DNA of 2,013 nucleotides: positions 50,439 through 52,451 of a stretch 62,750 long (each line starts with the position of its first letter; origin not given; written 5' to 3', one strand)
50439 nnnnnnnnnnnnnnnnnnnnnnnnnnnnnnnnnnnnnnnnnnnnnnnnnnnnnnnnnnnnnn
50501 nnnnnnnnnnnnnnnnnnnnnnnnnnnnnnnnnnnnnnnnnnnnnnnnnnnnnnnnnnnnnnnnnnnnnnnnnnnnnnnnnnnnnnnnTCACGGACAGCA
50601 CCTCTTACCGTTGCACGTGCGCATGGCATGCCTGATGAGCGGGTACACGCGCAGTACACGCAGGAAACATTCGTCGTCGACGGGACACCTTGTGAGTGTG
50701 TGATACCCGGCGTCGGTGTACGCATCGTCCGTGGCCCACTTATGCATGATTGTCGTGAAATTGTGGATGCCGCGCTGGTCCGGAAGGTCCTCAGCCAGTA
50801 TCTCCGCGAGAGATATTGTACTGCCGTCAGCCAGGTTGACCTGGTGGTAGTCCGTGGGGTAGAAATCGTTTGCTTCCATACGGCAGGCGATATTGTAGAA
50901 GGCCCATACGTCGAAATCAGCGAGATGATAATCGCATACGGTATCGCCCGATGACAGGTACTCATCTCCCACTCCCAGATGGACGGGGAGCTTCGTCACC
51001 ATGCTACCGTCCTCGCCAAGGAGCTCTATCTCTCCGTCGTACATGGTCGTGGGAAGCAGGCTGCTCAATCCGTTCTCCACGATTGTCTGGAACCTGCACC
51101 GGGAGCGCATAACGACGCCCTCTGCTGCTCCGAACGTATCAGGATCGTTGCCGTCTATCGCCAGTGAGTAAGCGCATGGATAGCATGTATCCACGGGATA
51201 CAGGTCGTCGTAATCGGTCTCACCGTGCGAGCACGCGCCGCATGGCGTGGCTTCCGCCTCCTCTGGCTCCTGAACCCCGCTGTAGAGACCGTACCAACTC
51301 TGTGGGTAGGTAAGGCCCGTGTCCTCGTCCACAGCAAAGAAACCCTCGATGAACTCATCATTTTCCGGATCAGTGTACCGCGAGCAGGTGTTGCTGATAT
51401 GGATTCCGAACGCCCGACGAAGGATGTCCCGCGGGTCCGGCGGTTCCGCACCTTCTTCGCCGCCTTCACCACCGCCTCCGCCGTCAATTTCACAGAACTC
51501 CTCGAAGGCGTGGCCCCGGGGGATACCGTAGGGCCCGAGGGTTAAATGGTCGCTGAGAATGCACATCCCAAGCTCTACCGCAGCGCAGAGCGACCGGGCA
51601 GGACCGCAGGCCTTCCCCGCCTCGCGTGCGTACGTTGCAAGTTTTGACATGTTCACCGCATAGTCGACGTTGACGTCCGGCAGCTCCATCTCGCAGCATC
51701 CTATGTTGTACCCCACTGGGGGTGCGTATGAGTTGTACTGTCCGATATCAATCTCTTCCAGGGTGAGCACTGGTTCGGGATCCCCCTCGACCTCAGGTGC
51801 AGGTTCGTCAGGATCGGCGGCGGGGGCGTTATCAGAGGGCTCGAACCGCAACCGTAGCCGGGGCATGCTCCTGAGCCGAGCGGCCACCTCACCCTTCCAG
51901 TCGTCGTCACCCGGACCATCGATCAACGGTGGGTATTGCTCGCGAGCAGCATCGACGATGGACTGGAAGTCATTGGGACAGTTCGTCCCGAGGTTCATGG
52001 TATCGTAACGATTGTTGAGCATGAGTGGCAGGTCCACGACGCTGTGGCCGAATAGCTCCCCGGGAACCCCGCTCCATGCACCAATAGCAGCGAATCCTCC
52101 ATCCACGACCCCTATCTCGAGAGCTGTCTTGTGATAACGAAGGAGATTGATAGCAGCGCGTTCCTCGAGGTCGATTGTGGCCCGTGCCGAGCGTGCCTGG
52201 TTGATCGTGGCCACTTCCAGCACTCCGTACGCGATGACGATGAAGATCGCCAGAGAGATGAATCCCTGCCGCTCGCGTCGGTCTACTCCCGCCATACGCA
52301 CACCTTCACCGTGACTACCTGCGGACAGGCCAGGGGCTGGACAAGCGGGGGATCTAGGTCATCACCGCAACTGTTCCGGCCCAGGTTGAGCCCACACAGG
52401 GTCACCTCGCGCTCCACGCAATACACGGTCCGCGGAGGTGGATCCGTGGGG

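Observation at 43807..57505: Nine-gene operon encoding seven class III signal-peptide proteins (three pilin-sized, four giant) plus a 1120-aa acidic Cys-rich secreted protein and its own prepilin peptidase, with no assembly ATPase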

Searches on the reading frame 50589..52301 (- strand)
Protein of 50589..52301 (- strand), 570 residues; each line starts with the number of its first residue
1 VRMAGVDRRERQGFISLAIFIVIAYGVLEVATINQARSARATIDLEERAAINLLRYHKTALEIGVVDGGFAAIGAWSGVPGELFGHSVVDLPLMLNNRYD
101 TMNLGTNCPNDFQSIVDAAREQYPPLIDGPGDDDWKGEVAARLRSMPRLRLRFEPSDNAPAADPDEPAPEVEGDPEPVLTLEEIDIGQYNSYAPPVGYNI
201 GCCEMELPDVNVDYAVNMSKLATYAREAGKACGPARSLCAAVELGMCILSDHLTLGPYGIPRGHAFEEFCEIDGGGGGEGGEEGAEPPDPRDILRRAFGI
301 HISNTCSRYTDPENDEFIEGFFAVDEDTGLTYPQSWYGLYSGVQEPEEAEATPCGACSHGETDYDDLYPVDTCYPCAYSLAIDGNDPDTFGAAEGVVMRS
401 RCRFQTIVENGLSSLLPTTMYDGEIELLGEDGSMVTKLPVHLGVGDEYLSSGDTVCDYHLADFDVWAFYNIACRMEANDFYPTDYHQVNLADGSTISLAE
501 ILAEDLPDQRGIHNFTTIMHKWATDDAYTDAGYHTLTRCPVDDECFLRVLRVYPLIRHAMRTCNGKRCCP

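Call 4: search_protein_families(library=pfam, proteins=[window:50589-52301:-], max_evalue=1)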
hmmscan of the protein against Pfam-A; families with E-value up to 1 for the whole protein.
window:50589-52301:- (570 aa): 0 families

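Call 21: search_protein_families(library=ncbifam, proteins=[window:50589-52301:-], max_evalue=1)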
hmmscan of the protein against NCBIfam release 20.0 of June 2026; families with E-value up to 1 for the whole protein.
window:50589-52301:- (570 aa): 0 families
